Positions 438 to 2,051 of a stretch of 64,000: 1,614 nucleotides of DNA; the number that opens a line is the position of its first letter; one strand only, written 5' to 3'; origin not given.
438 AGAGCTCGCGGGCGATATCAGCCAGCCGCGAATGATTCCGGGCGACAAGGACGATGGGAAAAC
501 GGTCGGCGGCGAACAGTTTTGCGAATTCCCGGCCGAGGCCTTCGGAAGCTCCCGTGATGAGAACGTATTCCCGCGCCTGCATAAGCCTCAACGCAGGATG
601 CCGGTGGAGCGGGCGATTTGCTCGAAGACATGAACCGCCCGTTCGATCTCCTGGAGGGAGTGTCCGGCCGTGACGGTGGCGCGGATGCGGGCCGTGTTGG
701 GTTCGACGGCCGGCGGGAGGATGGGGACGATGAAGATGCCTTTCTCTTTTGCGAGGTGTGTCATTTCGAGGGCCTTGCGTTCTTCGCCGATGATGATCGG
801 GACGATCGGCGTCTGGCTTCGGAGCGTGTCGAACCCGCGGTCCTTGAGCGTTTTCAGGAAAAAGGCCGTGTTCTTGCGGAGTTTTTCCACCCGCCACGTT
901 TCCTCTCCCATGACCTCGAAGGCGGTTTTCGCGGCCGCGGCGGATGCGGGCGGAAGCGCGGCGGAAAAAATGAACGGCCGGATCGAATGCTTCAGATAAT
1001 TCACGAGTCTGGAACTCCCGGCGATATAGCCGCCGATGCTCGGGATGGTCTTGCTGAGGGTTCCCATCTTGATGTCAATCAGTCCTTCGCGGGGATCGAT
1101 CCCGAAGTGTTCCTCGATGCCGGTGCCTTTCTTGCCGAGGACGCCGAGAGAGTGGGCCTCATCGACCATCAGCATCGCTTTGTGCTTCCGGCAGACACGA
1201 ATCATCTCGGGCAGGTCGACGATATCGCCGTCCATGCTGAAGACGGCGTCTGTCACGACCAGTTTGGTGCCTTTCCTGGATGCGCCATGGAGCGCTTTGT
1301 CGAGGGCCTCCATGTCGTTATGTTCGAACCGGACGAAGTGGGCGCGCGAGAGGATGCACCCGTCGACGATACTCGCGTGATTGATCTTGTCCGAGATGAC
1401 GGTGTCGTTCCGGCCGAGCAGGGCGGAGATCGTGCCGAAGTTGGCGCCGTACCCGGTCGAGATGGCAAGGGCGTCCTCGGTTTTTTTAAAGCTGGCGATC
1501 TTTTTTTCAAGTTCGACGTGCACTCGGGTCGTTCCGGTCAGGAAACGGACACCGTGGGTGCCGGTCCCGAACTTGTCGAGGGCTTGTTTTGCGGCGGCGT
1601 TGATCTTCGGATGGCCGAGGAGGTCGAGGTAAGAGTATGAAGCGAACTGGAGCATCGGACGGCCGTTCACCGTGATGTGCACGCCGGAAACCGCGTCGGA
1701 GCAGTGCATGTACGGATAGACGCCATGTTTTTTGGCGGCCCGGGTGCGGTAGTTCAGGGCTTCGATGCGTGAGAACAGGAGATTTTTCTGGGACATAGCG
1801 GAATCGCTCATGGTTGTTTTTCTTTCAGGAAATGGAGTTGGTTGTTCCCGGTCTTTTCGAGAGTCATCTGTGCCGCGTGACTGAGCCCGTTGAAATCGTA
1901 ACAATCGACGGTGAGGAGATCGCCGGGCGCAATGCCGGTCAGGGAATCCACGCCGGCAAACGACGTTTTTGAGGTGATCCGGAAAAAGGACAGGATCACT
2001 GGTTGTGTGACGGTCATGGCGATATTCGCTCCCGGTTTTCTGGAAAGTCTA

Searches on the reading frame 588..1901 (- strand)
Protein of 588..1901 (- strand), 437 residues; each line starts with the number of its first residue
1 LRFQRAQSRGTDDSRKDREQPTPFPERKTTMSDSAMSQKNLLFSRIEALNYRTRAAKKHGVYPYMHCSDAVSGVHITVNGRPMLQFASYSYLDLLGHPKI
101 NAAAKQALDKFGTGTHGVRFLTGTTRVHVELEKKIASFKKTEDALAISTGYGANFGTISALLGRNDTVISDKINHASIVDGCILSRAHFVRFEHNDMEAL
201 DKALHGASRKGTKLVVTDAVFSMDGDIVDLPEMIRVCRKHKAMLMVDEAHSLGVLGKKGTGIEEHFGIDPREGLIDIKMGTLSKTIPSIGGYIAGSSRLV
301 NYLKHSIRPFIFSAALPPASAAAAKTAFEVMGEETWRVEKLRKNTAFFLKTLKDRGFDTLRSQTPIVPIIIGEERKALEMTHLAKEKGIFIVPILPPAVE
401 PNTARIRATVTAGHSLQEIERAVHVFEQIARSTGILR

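Call 22: search_protein_families(library=pfam, proteins=[window:588-1901:-], max_evalue=0.00001)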
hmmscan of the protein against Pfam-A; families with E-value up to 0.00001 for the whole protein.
window:588-1901:- (437 aa): 2 families
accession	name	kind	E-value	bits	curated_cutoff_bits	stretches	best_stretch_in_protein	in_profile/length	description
PF00155.27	Aminotran_1_2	-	2.9e-60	204.8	19.7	1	82-425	2-360/361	Aminotransferase class I and II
PF01053.26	Cys_Met_Meta_PP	-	4.6e-10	39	27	1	127-255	53-181/381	Cys/Met metabolism PLP-dependent enzyme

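Call 25: search_protein_families(library=ncbifam, proteins=[window:588-1901:-], max_evalue=0.00001)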
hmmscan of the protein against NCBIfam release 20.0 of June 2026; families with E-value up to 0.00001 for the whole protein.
window:588-1901:- (437 aa): 19 families
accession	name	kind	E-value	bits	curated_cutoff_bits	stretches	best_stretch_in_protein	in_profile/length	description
NF047600.1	SerpalmtaseCFB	equivalog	6.2e-129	430.1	640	1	43-433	6-392/395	serine palmitoyltransferase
TIGR00858.1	bioF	equivalog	1.1e-122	409.3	426.45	1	72-426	12-364/365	8-amino-7-oxononanoate synthase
TIGR01825.1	gly_Cac_T_rel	subfamily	1.3e-122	409.2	535.4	1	56-436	8-385/385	BioF/Kbl family PLP-dependent acyltransferase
NF005394.0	PRK06939.1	equivalog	1.9e-116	389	460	1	48-435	8-396/397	glycine C-acetyltransferase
NF047599.1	SerpalmtaseBetaP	equivalog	8.3e-97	324.3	500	1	42-433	3-393/394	serine palmitoyltransferase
TIGR01822.1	2am3keto_CoA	equivalog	6.5e-96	321.6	493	1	55-435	11-392/393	glycine C-acetyltransferase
NF047603.1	SerpalmtaseAlphaP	equivalog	1e-85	287.8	670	1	43-436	5-399/399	serine palmitoyltransferase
TIGR01821.1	5aminolev_synth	equivalog_domain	1.3e-74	251.5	338.55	1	86-433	50-397/402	5-aminolevulinate synthase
NF005526.0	PRK07179.1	equivalog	8.6e-60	202.4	428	1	83-432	56-398/407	alpha-hydroxyketone-type quorum-sensing autoinducer synthase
NF005697.0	PRK07505.1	subfamily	6e-38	130.5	342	1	50-432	18-401/405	hypothetical protein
NF004608.1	PRK05937.1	equivalog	1.2e-31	109.8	399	1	114-390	42-310/366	8-amino-7-oxononanoate synthase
NF000586.1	PRK00011.1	subfamily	1.8e-08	33.6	335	1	107-364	40-302/404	serine hydroxymethyltransferase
NF006347.0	PRK08574.1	equivalog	8.5e-08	31.3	477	1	129-253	56-179/385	cystathionine gamma-synthase family protein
NF005695.0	PRK07503.1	equivalog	2e-07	30.1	666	1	130-255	69-194/403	methionine gamma-lyase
TIGR01328.1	met_gam_lyase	equivalog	3.6e-07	29.4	549.7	1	130-252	63-185/391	methionine gamma-lyase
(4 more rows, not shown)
